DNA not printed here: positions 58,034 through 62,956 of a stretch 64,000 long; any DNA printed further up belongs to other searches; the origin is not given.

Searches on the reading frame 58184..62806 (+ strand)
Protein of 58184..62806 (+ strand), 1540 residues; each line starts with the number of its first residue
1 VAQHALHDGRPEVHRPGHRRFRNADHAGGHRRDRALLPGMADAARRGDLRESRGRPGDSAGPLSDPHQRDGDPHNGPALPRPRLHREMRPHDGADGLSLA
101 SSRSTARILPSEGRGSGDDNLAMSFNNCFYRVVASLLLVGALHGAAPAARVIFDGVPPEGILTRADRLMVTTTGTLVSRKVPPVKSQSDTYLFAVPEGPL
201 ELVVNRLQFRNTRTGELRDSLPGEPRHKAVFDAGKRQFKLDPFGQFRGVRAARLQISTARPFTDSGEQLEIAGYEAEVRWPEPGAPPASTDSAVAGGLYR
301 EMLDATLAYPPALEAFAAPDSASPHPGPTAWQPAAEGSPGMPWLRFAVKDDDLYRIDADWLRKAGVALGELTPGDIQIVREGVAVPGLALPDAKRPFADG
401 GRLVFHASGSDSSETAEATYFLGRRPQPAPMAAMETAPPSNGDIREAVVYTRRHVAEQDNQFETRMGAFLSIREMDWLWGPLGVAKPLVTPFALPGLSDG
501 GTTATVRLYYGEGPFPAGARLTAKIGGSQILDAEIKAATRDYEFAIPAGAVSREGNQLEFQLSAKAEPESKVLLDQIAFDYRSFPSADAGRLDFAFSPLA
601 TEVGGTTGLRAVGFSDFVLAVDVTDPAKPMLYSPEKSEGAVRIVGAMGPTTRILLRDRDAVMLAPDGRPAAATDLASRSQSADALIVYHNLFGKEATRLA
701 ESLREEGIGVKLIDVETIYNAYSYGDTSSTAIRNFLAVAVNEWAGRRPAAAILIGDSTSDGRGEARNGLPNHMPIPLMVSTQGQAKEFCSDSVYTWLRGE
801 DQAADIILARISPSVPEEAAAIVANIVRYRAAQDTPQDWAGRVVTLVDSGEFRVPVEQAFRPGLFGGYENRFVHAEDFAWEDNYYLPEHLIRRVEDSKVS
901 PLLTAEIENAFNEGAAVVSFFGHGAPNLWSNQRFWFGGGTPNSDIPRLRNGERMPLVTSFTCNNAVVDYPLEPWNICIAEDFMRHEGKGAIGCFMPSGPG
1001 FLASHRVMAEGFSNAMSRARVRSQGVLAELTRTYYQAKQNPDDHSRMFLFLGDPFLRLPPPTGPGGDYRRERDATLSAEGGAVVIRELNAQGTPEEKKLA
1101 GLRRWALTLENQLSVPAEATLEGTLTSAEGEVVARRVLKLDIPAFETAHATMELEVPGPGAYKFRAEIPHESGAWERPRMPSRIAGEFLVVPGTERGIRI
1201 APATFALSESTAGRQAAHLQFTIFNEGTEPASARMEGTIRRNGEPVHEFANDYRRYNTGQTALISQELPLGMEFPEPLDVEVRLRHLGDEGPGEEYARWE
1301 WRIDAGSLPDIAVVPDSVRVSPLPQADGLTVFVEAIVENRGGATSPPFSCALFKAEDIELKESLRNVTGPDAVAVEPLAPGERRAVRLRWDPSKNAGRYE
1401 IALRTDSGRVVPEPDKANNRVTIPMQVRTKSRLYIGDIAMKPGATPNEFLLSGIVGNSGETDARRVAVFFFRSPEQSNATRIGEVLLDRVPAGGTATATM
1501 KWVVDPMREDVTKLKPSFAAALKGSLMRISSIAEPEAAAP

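Call 72: search_protein_families(library=pfam, proteins=[window:58184-62806:+], max_evalue=0.00001)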
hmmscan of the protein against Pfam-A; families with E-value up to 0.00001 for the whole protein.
window:58184-62806:+ (1540 aa): 2 families
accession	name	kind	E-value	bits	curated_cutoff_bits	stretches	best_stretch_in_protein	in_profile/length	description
PF01364.23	Peptidase_C25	-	5.2e-55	187.6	23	1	685-1058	2-374/374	Peptidase family C25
PF07705.17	CARDB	-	6.9e-11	42.7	22.7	1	1309-1422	2-100/101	CARDB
